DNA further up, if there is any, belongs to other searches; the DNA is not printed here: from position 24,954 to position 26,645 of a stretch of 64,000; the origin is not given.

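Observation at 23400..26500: Low-GC island carrying a short STAND (NB-ARC) NTPase divergent from a two-gene operon of unknown proteins. Candidate defence locus.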

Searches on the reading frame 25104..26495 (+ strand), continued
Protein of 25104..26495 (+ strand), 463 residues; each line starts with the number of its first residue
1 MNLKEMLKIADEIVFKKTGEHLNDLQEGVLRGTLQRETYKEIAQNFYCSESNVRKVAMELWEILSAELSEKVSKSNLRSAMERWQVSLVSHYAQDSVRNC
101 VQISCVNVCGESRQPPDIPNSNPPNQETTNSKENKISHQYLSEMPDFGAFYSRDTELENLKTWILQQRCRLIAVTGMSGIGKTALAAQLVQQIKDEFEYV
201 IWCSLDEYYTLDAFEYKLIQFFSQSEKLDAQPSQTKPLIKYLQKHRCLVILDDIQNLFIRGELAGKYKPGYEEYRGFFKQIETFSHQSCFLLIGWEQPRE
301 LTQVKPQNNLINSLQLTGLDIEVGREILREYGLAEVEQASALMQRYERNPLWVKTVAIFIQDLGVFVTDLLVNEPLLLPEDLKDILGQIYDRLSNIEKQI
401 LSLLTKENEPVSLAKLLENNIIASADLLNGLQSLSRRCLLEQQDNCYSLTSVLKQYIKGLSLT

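Call 20: find_related_loci(query=window:25104-26495:+, collection=genome_contigs, flank=5000)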
Query window:25104-26495:+ (463 aa) in genome_contigs; peptide patterns used: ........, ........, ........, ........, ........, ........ (x = any residue, [..] = any of these).
274 stretches matched a pattern; 143 encode a relative of the query (tblastn E <= 1e-3); the best 80 are kept; 80 distinct loci.
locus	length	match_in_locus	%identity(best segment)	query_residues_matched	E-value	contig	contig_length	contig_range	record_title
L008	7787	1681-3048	68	1-458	0e+0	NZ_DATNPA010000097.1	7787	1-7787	MAG: Allocoleopsis sp. isolate SMAG_U16469 k141_467852, whole genome shotgun sequence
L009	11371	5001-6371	70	1-460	0e+0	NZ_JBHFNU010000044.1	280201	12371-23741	Aerosakkonema sp. BLCC-F183 bin1.fa-44, whole genome shotgun sequence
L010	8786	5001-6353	69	1-460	0e+0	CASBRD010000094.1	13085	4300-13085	MAG: uncultured cyanobacterium isolate PMM_0008 genome assembly, contig: PMM_0008_000000000094, whole genome shotgun seq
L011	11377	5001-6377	67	1-462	0e+0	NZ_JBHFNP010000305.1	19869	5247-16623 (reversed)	Microseira sp. BLCC-F43 bin1.fa-305, whole genome shotgun sequence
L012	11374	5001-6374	66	1-460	0e+0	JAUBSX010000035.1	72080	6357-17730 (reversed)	Microcoleus sp. F4-D5 NODE_57_length_72080_cov_28.001555, whole genome shotgun sequence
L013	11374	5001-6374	67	1-460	0e+0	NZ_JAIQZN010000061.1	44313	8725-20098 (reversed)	Argonema antarcticum A004/B2 NODE_91_length_44313_cov_13.544760, whole genome shotgun sequence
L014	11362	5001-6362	67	1-458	0e+0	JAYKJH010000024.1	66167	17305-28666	MAG: Nostocaceae cyanobacterium isolate 827261 NODE_4091801, whole genome shotgun sequence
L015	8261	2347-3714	66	1-458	0e+0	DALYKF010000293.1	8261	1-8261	MAG TPA_asm: Coleofasciculaceae cyanobacterium CTOTU46641 NODE_393_length_8261_cov_18.014136, whole genome shotgun seque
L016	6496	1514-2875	65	1-456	0e+0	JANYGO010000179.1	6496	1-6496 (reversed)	MAG: Cyanobacteria bacterium isolate 341R_metabinner_3 341R_k141_705771, whole genome shotgun sequence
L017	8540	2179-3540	64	1-456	0e+0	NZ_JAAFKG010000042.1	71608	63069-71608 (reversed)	MAG: Microcoleus sp. bin48.metabat.b7b8b9.023 WN_Microcoleus_1_scaffold_42, whole genome shotgun sequence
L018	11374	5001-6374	65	1-460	0e+0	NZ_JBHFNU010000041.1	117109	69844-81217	Aerosakkonema sp. BLCC-F183 bin1.fa-41, whole genome shotgun sequence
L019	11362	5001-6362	65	1-456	0e+0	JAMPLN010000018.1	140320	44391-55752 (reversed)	Microcoleus vaginatus FACHB-2002 strain DQ-U3 scaffold_18, whole genome shotgun sequence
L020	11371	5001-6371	64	1-460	0e+0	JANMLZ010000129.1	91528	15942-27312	MAG: Cyanobacteria bacterium OTE_58_metabat_593 OTE_58_k141_1082821, whole genome shotgun sequence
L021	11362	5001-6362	65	1-456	0e+0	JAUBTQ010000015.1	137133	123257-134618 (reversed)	Microcoleus sp. BROC3 NODE_46_length_137133_cov_21.213628, whole genome shotgun sequence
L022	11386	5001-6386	66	1-457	0e+0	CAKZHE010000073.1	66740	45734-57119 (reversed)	MAG TPA_asm: uncultured cyanobacterium isolate ERR2114811_bin.3_CONCOCT_v1.1_MAG genome assembly, contig: ERZ1034369.58,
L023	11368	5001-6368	66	1-460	0e+0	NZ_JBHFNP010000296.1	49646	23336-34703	Microseira sp. BLCC-F43 bin1.fa-296, whole genome shotgun sequence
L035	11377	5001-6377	64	1-460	0e+0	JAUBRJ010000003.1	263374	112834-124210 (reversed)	Microcoleus sp. N3A4 NODE_21_length_263374_cov_42.015443, whole genome shotgun sequence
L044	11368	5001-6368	67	1-461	0e+0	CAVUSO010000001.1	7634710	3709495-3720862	MAG: uncultured cyanobacterium isolate MFD01689.bin.1.35 genome assembly, contig: contig_27210, whole genome shotgun seq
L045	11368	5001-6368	63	1-458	0e+0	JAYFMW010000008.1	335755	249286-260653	MAG: Microcoleus sp. isolate Neu2020_600 contig_170, whole genome shotgun sequence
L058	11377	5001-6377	65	1-458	0e+0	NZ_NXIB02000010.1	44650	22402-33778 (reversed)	Tychonema bourrellyi FEM_GT703 scaffold10_size44650, whole genome shotgun sequence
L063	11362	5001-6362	62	1-456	0e+0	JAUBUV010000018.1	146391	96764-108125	Microcoleus sp. AT9_A5 NODE_25_length_146391_cov_78.134040, whole genome shotgun sequence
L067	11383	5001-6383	63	1-460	0e+0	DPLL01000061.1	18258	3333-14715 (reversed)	MAG TPA_asm: Microcoleaceae cyanobacterium UBA9251 contig_8, whole genome shotgun sequence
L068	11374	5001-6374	61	1-460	0e+0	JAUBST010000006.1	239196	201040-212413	Microcoleus sp. F6_B6 NODE_15_length_239196_cov_142.717132, whole genome shotgun sequence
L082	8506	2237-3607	61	1-458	0e+0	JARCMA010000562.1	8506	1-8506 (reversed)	MAG: Microcoleus sp. MP8IB2.171 k99_1685043, whole genome shotgun sequence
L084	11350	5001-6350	61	1-460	0e+0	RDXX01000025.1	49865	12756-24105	MAG: Oscillatoriales cyanobacterium isolate PH2015_09S_45_247 PH2015_09S_scaffold_37, whole genome shotgun sequence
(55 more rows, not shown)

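Call 57: search_protein_families(library=pfam, proteins=[L014:4209-4796:-, L012:4117-4725:-, L016:127-1302:-, L045:2571-4838:-, L044:3989-4702:-, L067:3895-4926:-, L013:3829-4743:-, L023:3153-4532:-], max_evalue=0.001)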
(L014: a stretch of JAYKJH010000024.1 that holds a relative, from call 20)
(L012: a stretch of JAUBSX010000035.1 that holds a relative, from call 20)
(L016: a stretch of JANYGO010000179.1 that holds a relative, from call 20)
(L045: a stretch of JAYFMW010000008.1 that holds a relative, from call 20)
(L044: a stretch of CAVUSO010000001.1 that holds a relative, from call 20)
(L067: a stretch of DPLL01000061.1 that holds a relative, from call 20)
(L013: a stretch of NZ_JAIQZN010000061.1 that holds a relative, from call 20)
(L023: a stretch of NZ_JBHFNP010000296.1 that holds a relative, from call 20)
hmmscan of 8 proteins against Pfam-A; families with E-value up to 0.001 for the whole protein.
L014:4209-4796:- (195 aa): 0 families

L012:4117-4725:- (202 aa): 0 families

L016:127-1302:- (391 aa): 4 families
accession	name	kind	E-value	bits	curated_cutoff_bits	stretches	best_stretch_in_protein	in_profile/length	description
PF01926.29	MMR_HSR1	-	1.4e-11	45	21.9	1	7-117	1-86/113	50S ribosome-binding GTPase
PF11981.13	DUF3482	-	2.1e-08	34.4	29.2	1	169-349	9-186/293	Domain of unknown function (DUF3482)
PF00009.33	GTP_EFTU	-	3.2e-05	24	26.5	0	6-29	4-27/188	Elongation factor Tu GTP binding domain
PF02421.24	FeoB_N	-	0.00099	19.1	27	0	7-62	2-58/156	Ferrous iron transport protein B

L045:2571-4838:- (755 aa): 2 families
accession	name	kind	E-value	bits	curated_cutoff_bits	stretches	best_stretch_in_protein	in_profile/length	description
PF00350.29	Dynamin_N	-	1.8e-13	51.3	27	1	75-312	3-165/168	Dynamin family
PF01926.29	MMR_HSR1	-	1.1e-05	26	21.9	0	75-113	4-42/113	50S ribosome-binding GTPase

L044:3989-4702:- (237 aa): 2 families
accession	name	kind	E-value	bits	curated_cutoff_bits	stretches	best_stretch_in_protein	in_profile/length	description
PF18306.6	LDcluster4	-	3.9e-08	33.5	26.3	1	75-172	33-121/151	SLOG cluster4 family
PF18171.6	LSDAT_prok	-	0.00068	19.4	25.4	0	69-199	32-168/195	SLOG in TRPM, prokaryote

L067:3895-4926:- (343 aa): 1 family
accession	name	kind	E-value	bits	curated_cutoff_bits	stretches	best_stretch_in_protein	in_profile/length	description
PF13519.12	VWA_2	-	0.00035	21.6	27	0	110-216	2-90/107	von Willebrand factor type A domain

L013:3829-4743:- (304 aa): 2 families
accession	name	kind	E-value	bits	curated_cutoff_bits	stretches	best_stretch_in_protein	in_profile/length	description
PF00503.26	G-alpha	-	0.00017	21.3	48.8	0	224-297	251-327/333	G-protein alpha subunit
PF03029.23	ATP_bind_1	-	0.00029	21.1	27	0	79-127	2-54/240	Conserved hypothetical ATP binding protein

L023:3153-4532:- (459 aa): 1 family
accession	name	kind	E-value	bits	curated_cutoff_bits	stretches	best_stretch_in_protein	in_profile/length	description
PF04055.27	Radical_SAM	-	2.9e-13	50.8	29.5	1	112-269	3-150/166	Radical SAM superfamily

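Call 58: search_protein_families(library=pfam, proteins=[L035:3365-4555:-, L063:3360-4796:-, L082:837-1976:-, L068:4062-4799:-, L058:3987-4718:-, L084:3479-4675:-, L020:3181-4671:-, L018:4177-4812:-, L019:4148-4711:-, L011:4208-4762:-], max_evalue=0.001)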
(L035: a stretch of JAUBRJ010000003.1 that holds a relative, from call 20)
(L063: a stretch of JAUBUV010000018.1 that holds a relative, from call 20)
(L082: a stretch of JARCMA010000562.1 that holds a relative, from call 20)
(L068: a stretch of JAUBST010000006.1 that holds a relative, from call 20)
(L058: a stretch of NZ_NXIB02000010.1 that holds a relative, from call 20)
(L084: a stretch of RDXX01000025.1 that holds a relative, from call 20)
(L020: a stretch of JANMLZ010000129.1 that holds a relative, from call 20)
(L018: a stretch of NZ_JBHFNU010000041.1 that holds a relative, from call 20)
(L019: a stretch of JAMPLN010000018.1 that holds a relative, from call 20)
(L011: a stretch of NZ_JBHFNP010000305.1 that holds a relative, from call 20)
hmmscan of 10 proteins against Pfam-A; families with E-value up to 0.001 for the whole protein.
L035:3365-4555:- (396 aa): 2 families
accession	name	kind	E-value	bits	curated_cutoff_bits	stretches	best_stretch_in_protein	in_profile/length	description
PF04055.27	Radical_SAM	-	2.8e-15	57.3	29.5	1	31-181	2-138/166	Radical SAM superfamily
PF13353.11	Fer4_12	-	4.3e-06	27.5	22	1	29-173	8-136/137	4Fe-4S single cluster domain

L063:3360-4796:- (478 aa): 1 family
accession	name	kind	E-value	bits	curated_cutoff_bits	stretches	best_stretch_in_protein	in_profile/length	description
PF00579.31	tRNA-synt_1b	-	3e-65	220.9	21.1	1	152-432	4-290/292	tRNA synthetases class I (W and Y)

L082:837-1976:- (379 aa): 2 families
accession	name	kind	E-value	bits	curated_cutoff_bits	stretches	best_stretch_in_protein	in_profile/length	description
PF00152.25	tRNA-synt_2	-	3.9e-34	118.6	25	1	37-373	6-307/308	tRNA synthetases class II (D, K and N)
PF01409.25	tRNA-synt_2d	-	0.00029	20.9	19.8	0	133-192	99-153/246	tRNA synthetases class II core domain (F)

L068:4062-4799:- (245 aa): 2 families
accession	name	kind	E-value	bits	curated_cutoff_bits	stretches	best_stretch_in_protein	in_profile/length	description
PF01411.24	tRNA-synt_2c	-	6.8e-12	45.1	30.3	1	22-101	473-552/552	tRNA synthetases class II (A)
PF07973.19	tRNA_SAD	-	9.5e-07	29.1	24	1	200-233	2-35/44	Threonyl and Alanyl tRNA synthetase second additional domain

L058:3987-4718:- (243 aa): 1 family
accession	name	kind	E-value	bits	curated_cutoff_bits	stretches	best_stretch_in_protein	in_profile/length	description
PF04439.18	Adenyl_transf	-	0.00061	19.4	22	0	35-65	22-52/279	Streptomycin adenylyltransferase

L084:3479-4675:- (398 aa): 7 families
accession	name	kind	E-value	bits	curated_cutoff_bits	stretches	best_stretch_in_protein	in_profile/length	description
PF01926.29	MMR_HSR1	-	3.8e-12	46.7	21.9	1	48-136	1-95/113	50S ribosome-binding GTPase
PF00009.33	GTP_EFTU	-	1.3e-09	38.4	26.5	1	49-207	6-151/188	Elongation factor Tu GTP binding domain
PF00350.29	Dynamin_N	-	1.5e-07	32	27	0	49-77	1-29/168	Dynamin family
PF03193.22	RsgA_GTPase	-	2.1e-07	31.4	30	1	30-108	91-172/174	RsgA GTPase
PF02421.24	FeoB_N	-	2.5e-06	27.5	27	1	48-104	2-57/156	Ferrous iron transport protein B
PF04548.22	AIG1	-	5.5e-06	26.3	27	1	48-105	2-60/212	AIG1 family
PF05049.19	IIGP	-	0.0002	21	24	1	39-114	27-106/375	Interferon-inducible GTPase (IIGP)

L020:3181-4671:- (496 aa): 0 families

L018:4177-4812:- (211 aa): 1 family
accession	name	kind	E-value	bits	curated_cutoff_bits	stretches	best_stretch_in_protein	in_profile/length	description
PF08310.17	LGFP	-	0.00039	21.2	22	0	129-162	14-47/53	LGFP repeat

L019:4148-4711:- (187 aa): 0 families

L011:4208-4762:- (184 aa): 1 family
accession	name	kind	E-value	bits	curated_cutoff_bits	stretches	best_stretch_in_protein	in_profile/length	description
PF06271.18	RDD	-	2.9e-19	70.1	24.1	1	39-171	1-137/137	RDD family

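Call 82: find_related_loci(query=window:25104-26495:+, collection=viral_contigs, flank=5000)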
Query window:25104-26495:+ (463 aa) in viral_contigs; peptide patterns used: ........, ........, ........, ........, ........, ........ (x = any residue, [..] = any of these).
22 stretches matched a pattern, but none encodes a relative of the query by tblastn (E <= 1e-3).

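Call 90: search_solved_structures(query=window:25104-26495:+, max_evalue=0.01, show_alignments=1)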
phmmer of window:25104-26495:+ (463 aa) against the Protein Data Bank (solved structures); distinct sequences matched with E-value up to 0.01: 2.
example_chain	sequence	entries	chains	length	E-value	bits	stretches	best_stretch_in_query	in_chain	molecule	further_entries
6j5t_G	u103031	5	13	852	7.7e-05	25.1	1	154-255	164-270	Disease resistance RPP13-like protein 4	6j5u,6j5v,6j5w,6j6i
9cc8_A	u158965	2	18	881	0.0012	21.2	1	170-255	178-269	NLR-required for cell death 4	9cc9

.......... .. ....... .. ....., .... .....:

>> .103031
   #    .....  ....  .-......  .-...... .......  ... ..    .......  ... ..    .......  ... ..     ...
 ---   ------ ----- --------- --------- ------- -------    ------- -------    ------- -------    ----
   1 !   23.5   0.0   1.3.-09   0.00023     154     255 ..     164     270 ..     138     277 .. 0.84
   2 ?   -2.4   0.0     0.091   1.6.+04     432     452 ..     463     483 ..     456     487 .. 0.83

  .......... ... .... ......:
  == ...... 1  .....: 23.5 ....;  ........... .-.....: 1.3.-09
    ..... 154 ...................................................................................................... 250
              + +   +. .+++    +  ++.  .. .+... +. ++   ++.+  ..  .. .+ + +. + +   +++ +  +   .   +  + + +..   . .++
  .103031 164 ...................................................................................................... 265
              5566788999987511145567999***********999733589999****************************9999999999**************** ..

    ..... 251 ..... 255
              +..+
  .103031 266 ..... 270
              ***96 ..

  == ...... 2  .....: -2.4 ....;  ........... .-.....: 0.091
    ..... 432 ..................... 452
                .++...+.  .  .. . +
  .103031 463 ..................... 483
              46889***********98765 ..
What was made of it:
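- On NB-ARC / AP-ATPase clade of STAND NTPases: ZAR1 NB-ARC E 7.7e-5 (call 90).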
